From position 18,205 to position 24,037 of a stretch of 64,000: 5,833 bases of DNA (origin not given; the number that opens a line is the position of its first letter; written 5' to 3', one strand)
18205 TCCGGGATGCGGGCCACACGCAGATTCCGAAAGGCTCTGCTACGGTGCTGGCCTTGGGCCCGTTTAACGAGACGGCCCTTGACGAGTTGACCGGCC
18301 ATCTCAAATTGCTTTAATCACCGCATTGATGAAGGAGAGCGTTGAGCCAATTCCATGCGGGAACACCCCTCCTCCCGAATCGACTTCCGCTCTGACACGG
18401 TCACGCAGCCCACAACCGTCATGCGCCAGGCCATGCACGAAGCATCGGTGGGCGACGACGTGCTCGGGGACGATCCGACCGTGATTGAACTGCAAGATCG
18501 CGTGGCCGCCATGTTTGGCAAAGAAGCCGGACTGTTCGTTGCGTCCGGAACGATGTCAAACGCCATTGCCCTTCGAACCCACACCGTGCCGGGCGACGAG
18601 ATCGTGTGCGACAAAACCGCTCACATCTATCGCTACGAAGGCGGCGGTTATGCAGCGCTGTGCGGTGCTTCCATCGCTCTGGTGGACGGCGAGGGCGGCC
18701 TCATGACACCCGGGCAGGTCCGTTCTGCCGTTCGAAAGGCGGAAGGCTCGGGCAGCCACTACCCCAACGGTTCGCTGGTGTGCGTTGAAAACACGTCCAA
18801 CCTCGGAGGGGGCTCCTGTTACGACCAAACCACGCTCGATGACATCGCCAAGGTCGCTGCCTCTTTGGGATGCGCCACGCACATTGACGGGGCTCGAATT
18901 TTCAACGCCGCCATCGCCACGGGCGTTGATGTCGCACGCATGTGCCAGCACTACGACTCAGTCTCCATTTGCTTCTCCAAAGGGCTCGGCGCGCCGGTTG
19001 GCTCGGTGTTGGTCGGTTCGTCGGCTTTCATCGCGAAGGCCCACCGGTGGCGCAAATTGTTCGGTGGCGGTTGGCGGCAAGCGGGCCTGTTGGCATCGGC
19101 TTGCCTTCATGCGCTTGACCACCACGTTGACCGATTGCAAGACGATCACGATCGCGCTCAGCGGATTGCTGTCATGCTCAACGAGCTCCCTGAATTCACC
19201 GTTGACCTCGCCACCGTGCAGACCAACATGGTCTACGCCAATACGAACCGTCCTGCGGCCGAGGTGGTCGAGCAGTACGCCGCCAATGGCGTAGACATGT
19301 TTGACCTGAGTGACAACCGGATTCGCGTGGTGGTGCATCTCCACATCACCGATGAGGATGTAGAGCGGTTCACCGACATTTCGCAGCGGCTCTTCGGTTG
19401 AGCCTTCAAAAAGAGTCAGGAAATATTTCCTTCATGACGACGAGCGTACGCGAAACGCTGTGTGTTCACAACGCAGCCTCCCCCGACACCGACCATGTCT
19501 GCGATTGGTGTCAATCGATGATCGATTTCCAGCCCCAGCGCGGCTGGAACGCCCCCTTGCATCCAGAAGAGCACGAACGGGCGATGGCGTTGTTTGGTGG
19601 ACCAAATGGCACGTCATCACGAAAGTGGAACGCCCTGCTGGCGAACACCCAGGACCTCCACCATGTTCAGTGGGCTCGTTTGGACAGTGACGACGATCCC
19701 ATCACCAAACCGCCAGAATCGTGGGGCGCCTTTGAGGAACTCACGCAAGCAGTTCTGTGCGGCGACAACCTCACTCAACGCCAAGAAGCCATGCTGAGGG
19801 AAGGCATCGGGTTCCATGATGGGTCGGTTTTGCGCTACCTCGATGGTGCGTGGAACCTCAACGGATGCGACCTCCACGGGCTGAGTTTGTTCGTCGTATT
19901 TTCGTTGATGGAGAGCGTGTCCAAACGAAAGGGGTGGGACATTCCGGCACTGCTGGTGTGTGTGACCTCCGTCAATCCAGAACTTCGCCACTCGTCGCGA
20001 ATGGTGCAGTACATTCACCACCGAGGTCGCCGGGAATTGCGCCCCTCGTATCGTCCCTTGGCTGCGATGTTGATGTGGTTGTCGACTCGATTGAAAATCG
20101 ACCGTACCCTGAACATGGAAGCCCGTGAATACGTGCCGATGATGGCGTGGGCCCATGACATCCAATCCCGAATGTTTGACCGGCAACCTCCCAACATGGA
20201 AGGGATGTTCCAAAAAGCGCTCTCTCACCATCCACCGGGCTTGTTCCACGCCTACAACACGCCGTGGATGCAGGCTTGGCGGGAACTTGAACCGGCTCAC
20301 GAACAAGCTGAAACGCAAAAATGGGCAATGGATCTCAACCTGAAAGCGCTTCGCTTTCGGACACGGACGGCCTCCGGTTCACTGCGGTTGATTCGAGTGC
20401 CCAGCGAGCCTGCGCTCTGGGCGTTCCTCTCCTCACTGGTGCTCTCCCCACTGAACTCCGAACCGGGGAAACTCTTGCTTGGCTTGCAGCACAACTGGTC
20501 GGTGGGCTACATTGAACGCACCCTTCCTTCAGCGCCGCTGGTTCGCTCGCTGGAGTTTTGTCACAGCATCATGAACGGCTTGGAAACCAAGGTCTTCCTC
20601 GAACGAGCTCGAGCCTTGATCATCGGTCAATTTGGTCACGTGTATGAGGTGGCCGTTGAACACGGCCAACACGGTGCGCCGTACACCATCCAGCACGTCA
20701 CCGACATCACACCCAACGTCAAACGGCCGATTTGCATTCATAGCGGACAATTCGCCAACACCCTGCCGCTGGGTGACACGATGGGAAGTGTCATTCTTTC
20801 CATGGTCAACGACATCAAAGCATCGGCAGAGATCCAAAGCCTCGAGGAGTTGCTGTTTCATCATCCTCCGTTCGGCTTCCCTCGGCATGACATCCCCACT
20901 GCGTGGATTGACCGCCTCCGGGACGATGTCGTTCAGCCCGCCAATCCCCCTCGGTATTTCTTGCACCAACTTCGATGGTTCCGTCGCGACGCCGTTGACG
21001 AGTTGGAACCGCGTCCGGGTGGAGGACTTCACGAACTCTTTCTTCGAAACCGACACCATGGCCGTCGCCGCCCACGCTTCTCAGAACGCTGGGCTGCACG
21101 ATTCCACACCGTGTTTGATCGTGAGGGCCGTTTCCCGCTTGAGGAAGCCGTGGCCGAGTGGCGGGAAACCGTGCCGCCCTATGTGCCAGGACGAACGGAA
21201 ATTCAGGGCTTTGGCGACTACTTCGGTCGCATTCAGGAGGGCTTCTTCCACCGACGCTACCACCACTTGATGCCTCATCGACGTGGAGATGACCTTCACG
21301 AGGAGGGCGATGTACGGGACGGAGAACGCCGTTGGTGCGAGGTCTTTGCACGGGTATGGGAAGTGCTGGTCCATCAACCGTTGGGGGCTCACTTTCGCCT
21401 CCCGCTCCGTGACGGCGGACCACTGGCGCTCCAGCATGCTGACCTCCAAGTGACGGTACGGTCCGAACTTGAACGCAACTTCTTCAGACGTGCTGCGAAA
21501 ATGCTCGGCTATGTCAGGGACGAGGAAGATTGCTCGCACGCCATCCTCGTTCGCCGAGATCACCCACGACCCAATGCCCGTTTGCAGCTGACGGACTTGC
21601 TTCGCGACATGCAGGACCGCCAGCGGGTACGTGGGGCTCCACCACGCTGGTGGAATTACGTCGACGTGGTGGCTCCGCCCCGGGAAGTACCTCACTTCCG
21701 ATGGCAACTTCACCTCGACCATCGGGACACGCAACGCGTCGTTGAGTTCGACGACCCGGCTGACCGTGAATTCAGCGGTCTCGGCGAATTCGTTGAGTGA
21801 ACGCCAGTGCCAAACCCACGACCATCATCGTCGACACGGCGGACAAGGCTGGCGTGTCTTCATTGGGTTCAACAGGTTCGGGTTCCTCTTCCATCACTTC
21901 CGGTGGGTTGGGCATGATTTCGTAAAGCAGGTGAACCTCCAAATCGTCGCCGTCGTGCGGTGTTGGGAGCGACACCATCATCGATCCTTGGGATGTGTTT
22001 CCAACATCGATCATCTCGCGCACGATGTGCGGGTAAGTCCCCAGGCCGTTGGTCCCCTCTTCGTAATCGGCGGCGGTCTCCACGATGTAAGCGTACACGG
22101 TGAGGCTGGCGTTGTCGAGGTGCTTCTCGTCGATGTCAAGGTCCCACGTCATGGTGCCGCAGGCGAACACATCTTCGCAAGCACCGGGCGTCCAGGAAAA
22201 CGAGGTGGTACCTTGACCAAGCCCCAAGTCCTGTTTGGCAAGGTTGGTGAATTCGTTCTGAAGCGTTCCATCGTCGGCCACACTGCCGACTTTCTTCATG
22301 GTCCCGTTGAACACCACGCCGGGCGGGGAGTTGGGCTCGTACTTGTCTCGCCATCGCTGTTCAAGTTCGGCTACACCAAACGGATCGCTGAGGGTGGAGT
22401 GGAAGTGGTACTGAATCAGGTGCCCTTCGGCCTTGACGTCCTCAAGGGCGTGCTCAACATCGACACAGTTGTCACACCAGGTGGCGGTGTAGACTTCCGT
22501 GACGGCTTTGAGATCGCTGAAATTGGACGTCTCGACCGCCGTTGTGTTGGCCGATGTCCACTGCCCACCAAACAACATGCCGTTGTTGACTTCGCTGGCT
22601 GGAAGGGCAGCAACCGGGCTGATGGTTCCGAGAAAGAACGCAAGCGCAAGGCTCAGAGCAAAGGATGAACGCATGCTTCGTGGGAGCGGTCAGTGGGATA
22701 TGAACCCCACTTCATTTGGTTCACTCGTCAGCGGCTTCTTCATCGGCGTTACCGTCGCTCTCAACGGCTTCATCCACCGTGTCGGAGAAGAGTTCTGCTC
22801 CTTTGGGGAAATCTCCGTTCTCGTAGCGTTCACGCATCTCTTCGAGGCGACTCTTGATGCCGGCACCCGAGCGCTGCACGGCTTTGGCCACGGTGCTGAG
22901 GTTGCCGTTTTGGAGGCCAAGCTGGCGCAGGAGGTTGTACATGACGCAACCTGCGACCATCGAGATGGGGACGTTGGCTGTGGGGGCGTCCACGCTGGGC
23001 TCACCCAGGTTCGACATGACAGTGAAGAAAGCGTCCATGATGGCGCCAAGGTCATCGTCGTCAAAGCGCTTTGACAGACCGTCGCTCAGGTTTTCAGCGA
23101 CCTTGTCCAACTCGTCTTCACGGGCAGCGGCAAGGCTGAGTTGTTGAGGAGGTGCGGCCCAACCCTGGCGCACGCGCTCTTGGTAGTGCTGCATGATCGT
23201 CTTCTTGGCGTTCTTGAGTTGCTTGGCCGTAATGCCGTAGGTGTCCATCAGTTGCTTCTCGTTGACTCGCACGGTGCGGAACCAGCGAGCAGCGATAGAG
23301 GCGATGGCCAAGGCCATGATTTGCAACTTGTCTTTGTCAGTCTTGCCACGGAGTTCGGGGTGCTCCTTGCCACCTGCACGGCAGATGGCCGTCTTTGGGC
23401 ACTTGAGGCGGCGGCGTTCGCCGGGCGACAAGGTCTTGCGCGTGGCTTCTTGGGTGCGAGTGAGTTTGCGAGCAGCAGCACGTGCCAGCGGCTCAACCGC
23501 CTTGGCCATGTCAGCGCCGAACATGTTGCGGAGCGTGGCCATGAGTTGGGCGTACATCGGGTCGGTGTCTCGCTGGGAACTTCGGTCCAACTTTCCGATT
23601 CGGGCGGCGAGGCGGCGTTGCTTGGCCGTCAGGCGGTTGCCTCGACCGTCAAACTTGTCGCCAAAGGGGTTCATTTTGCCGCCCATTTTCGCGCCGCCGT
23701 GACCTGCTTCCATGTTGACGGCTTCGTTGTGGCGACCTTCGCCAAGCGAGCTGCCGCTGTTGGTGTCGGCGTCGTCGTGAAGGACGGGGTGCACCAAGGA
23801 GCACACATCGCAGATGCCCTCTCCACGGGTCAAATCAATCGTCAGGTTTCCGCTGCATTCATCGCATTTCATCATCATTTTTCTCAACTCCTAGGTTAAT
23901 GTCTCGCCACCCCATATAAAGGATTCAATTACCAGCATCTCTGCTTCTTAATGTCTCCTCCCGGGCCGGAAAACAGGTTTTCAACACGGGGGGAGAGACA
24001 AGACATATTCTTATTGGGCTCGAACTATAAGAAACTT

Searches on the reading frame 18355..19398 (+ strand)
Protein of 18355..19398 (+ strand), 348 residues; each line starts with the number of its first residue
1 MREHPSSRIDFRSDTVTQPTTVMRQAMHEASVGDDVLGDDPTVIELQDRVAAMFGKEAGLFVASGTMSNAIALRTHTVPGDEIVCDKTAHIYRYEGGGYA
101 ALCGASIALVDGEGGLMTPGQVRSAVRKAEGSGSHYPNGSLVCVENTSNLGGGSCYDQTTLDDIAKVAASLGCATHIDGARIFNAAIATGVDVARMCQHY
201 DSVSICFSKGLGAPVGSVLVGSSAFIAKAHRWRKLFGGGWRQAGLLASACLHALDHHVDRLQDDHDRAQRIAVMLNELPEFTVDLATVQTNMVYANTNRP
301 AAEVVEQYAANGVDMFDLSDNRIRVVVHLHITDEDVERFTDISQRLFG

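Call 10: search_protein_families(library=pfam, proteins=[window:18355-19398:+], max_evalue=0.001)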
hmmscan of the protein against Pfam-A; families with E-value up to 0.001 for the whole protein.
window:18355-19398:+ (348 aa): 1 family
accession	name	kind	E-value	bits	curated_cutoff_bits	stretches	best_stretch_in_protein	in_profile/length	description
PF01212.27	Beta_elim_lyase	-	3.4e-100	335.5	27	1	10-296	1-286/288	Beta-eliminating lyase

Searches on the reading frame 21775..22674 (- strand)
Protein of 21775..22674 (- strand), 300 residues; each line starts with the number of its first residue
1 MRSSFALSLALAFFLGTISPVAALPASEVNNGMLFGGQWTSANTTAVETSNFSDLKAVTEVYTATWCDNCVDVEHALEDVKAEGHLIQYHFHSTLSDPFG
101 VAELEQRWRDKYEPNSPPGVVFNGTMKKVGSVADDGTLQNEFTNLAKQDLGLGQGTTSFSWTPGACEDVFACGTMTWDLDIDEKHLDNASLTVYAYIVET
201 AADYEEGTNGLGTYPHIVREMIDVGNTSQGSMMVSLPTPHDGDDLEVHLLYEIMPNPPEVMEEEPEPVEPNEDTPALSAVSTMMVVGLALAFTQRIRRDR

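Call 10: search_protein_families(library=pfam, proteins=[window:21775-22674:-], max_evalue=0.001)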
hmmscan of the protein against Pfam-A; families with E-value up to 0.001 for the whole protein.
window:21775-22674:- (300 aa): 0 families

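Call 56: search_protein_families(library=padloc, proteins=[window:21775-22674:-], max_evalue=0.01)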
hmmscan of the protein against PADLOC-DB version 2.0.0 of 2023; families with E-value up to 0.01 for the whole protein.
window:21775-22674:- (300 aa): 0 families

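Call 93: search_solved_structures(query=window:21775-22674:-, max_evalue=1)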
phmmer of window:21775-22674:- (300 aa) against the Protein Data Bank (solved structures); distinct sequences matched with E-value up to 1: 0.

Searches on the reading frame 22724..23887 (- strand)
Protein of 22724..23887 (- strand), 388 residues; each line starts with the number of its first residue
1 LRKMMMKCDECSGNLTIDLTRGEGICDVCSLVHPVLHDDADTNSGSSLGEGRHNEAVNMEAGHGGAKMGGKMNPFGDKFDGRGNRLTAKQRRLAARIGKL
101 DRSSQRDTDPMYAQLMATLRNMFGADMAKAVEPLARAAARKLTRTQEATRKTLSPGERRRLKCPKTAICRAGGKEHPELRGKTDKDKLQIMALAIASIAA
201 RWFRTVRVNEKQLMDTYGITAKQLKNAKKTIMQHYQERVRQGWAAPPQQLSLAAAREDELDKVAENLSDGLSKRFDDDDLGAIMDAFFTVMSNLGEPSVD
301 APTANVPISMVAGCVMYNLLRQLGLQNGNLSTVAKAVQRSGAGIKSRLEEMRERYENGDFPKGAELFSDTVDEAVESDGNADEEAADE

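Call 10: search_protein_families(library=pfam, proteins=[window:22724-23887:-], max_evalue=0.001)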
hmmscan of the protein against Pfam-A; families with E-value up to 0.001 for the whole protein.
window:22724-23887:- (388 aa): 0 families

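Call 56: search_protein_families(library=padloc, proteins=[window:22724-23887:-], max_evalue=0.01)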
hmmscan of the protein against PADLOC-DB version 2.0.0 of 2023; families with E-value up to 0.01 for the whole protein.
window:22724-23887:- (388 aa): 0 families

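Call 94: search_solved_structures(query=window:22724-23887:-, max_evalue=1)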
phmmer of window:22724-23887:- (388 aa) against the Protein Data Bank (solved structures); distinct sequences matched with E-value up to 1: 3.
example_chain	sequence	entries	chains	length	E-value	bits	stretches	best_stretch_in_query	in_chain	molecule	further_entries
6sib_A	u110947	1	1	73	0.51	12.9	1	176-216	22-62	Activity-regulated cytoskeleton associated protein 2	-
8ey4_I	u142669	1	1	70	0.81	12.2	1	10-63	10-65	Cys_rich_CPCC domain-containing protein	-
6taq_B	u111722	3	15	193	0.95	12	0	176-225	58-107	Activity-regulated cytoskeleton associated protein 2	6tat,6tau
